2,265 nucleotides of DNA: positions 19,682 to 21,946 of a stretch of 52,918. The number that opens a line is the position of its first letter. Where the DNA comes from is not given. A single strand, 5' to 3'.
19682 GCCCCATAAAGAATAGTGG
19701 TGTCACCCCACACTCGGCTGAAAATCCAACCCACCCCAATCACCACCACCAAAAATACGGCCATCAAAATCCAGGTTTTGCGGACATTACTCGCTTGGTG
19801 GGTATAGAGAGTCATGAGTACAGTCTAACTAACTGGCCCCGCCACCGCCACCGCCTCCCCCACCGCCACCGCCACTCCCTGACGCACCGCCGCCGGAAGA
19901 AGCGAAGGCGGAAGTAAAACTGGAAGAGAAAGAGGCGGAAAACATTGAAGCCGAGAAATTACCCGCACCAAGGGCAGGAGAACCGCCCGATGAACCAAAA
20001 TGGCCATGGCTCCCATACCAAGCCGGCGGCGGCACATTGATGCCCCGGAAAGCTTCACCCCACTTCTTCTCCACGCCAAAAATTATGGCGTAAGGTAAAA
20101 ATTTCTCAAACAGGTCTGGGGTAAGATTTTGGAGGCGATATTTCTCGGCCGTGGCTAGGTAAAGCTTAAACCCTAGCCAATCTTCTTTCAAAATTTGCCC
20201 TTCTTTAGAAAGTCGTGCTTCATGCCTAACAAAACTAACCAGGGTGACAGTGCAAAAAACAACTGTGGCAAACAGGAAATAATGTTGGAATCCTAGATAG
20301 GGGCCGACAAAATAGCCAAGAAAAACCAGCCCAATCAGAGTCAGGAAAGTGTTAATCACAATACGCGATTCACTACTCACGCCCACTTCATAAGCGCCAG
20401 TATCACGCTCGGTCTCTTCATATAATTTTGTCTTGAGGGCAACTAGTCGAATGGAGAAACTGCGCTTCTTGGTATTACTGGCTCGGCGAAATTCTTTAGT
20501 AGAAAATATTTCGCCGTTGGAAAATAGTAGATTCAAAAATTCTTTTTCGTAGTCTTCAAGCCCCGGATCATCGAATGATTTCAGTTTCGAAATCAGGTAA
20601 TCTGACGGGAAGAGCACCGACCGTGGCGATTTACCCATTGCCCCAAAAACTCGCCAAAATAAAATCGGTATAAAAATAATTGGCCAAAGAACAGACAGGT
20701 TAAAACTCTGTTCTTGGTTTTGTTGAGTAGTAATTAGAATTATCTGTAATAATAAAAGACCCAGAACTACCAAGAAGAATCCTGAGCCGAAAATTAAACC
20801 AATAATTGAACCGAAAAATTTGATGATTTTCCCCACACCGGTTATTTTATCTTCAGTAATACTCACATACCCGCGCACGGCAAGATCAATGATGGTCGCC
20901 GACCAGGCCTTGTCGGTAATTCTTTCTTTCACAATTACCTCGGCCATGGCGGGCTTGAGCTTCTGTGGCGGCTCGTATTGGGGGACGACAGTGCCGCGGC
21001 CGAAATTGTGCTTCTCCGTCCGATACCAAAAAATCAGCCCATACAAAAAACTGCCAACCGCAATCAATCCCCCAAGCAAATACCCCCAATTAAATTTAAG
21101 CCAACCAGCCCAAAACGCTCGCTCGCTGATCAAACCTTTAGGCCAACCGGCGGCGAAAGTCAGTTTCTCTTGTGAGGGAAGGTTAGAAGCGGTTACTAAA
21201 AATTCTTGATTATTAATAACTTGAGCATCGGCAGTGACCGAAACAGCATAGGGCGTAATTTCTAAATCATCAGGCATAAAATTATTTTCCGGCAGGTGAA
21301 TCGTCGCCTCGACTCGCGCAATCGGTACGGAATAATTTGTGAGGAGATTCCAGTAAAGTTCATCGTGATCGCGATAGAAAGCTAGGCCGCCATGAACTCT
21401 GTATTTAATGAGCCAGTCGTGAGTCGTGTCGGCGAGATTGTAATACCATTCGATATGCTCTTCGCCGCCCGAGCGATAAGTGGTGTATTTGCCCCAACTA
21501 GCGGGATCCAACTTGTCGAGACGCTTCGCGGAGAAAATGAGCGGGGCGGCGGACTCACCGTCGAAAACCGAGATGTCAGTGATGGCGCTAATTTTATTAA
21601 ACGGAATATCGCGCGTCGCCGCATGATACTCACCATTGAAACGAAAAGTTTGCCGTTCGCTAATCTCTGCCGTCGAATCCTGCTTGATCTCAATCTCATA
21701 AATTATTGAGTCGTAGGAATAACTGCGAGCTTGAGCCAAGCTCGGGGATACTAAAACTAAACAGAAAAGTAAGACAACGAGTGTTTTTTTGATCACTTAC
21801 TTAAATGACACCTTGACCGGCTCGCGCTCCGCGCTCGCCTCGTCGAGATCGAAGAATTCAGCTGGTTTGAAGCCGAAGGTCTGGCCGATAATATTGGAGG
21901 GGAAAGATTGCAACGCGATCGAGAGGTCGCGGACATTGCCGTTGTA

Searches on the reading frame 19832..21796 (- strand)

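Call 90: search_protein_families(library=pfam, proteins=[window:19832-21796:-], max_evalue=0.001)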
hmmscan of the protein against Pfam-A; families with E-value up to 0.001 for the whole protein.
window:19832-21796:- (655 aa): 2 families
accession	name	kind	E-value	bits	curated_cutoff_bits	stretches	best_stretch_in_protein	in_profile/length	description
PF20990.2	DUF2207_C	-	1e-30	107.7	33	1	272-583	2-247/247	Predicted membrane protein (DUF2207) C-terminal domain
PF09972.14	DUF2207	-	1.3e-20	74.7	24.4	1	30-218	4-172/172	Predicted membrane protein (DUF2207) N-terminal domain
